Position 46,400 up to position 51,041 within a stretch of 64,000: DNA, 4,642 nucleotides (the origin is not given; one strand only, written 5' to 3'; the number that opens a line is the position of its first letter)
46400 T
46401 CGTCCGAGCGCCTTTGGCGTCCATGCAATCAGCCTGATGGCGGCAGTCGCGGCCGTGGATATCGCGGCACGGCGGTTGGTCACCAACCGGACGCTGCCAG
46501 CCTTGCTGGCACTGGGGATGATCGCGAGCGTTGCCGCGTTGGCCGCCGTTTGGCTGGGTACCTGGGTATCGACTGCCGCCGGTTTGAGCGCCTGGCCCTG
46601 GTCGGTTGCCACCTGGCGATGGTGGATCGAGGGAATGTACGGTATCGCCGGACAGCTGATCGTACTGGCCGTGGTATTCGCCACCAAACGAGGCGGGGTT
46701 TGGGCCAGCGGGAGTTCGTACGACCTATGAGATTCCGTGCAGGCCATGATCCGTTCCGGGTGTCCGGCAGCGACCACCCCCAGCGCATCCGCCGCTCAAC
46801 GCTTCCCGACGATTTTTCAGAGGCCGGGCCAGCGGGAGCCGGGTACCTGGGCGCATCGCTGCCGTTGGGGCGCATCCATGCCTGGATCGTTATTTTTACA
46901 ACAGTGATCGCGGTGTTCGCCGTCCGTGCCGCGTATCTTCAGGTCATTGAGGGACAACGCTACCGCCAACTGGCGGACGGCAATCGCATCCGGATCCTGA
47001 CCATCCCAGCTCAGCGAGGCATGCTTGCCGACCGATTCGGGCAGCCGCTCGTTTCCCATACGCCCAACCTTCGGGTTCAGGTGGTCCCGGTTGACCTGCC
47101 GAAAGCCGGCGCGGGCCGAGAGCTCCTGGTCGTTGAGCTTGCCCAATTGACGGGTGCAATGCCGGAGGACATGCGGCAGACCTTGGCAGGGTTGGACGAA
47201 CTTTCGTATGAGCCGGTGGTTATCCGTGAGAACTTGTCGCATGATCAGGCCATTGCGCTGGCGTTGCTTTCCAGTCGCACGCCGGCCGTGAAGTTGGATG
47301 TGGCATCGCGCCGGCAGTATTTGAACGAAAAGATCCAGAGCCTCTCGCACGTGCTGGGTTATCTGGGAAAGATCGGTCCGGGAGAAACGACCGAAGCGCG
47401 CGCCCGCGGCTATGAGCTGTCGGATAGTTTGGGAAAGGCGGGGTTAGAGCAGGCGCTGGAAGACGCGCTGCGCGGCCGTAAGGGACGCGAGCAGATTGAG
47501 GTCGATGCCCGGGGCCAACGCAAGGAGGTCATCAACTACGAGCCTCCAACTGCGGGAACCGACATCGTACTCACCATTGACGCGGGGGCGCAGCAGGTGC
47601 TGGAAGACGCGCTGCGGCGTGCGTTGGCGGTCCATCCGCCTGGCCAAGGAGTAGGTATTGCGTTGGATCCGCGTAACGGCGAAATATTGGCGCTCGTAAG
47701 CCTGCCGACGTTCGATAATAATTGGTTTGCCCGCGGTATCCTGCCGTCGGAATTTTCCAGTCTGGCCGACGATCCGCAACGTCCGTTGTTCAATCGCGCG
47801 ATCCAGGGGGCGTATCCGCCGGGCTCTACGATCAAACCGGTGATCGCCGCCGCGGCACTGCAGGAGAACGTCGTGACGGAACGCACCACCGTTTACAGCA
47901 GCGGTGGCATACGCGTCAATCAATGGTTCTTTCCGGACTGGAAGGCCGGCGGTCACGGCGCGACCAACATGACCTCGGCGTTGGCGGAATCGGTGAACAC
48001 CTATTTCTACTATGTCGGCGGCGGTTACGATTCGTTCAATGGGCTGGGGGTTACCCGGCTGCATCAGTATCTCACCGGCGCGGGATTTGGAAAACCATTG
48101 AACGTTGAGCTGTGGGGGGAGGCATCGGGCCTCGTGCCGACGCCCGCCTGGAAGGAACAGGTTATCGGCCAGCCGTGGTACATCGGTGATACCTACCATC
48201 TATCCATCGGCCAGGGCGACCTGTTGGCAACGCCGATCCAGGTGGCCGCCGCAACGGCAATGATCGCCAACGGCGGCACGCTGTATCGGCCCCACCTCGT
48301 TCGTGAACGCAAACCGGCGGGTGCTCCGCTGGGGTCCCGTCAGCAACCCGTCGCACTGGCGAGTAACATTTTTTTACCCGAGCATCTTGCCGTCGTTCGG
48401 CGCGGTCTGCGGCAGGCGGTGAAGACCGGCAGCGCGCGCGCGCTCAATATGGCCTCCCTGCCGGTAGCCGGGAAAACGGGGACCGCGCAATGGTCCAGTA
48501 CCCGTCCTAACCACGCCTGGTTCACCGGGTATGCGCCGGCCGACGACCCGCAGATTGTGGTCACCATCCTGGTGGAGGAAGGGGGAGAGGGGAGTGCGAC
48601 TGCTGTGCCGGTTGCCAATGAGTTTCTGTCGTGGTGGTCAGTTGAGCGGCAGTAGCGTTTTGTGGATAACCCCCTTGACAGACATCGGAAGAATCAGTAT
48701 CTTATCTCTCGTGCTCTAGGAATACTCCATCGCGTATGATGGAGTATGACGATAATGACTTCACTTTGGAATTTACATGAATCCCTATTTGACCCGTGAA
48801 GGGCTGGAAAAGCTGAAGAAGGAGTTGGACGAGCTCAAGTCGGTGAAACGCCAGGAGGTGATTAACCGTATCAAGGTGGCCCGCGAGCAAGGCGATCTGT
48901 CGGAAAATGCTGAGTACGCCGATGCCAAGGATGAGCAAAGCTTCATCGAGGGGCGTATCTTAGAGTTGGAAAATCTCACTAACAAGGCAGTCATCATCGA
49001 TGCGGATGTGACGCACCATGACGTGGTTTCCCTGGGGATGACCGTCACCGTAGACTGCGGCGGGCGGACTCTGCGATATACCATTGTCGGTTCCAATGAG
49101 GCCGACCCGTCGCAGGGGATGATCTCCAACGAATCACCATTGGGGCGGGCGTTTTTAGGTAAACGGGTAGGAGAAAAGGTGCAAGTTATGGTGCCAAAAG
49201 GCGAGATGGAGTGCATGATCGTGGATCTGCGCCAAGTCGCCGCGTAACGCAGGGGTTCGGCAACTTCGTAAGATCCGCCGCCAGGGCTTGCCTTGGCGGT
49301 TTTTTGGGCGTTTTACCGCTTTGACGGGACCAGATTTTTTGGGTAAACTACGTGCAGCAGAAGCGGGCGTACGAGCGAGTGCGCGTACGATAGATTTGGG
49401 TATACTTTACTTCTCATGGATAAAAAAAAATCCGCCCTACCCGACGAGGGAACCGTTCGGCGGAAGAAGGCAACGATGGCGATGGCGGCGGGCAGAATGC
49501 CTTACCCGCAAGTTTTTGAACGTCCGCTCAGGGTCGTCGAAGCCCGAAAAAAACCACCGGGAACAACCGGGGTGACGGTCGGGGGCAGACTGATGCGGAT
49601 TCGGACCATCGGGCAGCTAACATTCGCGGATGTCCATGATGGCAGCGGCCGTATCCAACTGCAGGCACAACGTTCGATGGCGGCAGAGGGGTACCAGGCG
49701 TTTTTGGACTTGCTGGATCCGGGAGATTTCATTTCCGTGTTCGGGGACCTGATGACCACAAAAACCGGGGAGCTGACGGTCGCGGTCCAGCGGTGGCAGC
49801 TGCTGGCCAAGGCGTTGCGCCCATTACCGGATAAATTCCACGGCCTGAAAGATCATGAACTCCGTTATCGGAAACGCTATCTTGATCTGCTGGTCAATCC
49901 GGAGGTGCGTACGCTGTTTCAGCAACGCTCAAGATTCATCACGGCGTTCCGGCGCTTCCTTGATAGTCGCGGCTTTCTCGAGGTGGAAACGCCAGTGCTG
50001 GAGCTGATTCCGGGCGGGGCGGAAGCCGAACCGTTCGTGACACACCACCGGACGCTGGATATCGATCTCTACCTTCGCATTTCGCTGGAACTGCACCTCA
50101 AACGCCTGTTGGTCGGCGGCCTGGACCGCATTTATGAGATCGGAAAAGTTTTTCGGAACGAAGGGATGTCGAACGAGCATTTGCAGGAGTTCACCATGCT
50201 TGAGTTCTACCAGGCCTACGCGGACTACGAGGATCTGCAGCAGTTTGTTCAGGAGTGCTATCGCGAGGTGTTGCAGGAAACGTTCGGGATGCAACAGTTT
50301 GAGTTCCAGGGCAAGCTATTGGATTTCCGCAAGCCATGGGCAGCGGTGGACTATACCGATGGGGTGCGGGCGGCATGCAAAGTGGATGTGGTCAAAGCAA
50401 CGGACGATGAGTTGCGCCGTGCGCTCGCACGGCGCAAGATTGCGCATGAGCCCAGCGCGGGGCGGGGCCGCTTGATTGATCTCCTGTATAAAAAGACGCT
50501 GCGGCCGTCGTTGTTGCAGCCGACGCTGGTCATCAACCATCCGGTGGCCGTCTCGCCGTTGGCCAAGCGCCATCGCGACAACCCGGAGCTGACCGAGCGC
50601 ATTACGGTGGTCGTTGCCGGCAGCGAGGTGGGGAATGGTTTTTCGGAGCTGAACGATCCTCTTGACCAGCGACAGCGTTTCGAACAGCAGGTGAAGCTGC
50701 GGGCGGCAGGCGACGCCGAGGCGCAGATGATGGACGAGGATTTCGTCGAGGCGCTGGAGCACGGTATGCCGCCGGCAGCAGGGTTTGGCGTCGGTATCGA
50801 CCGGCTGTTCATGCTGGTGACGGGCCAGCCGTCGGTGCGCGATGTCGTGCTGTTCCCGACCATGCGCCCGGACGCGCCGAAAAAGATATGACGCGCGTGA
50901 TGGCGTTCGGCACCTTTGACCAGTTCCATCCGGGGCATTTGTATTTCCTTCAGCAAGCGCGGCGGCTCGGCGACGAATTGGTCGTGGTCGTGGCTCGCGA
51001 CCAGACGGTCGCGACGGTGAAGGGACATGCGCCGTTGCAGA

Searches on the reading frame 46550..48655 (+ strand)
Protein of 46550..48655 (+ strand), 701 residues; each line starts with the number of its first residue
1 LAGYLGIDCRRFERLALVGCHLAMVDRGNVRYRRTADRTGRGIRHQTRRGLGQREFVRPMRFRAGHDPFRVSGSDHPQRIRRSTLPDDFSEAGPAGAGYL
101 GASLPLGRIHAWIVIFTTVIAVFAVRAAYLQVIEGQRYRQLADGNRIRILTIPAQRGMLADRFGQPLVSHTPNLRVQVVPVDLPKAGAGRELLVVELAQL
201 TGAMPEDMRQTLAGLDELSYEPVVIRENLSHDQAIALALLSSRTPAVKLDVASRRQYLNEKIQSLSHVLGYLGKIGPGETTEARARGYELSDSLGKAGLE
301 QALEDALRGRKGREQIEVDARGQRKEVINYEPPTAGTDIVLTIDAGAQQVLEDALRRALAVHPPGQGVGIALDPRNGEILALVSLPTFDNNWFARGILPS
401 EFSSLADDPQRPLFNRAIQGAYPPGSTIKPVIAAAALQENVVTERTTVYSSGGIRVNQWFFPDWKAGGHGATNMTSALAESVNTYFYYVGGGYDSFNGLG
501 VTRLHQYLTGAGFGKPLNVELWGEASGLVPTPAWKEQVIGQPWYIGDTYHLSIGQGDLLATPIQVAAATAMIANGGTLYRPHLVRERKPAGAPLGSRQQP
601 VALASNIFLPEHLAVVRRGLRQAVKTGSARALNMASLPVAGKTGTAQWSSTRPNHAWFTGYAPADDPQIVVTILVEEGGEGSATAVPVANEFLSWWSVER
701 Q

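Call 61: search_protein_families(library=pfam, proteins=[window:46550-48655:+], max_evalue=0.00001)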
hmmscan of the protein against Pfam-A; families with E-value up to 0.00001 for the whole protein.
window:46550-48655:+ (701 aa): 2 families
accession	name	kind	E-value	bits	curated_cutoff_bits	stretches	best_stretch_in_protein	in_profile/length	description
PF00905.27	Transpeptidase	-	1.4e-63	215.3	22.1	1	369-693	3-298/299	Penicillin binding protein transpeptidase domain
PF03717.20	PBP_dimer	-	6.9e-34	118.3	24.4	1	152-326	2-177/180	Penicillin-binding Protein dimerisation domain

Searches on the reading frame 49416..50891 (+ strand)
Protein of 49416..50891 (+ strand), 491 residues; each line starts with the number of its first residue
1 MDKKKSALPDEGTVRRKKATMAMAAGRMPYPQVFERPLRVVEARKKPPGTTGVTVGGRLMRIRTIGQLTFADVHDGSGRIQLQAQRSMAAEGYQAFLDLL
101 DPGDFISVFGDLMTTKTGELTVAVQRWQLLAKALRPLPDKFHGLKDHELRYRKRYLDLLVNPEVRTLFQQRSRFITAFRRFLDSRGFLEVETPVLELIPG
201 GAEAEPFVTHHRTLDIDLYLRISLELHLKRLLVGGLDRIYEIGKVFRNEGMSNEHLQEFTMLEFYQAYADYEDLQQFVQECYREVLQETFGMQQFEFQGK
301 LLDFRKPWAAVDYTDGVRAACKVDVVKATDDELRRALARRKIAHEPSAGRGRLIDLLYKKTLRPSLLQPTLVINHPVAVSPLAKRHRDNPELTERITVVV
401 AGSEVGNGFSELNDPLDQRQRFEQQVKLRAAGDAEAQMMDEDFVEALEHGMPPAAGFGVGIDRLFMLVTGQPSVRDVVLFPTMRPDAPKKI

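Call 61: search_protein_families(library=pfam, proteins=[window:49416-50891:+], max_evalue=0.00001)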
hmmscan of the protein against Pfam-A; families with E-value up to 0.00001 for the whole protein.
window:49416-50891:+ (491 aa): 3 families
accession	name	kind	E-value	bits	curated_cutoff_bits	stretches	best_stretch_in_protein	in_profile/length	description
PF00152.25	tRNA-synt_2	-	3.7e-82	276.3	25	1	147-483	2-307/308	tRNA synthetases class II (D, K and N)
PF01336.31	tRNA_anti-codon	-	6.4e-14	52.1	27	1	53-130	1-75/75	OB-fold nucleic acid binding domain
PF01409.25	tRNA-synt_2d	-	1.9e-06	28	19.8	0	238-313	104-178/246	tRNA synthetases class II core domain (F)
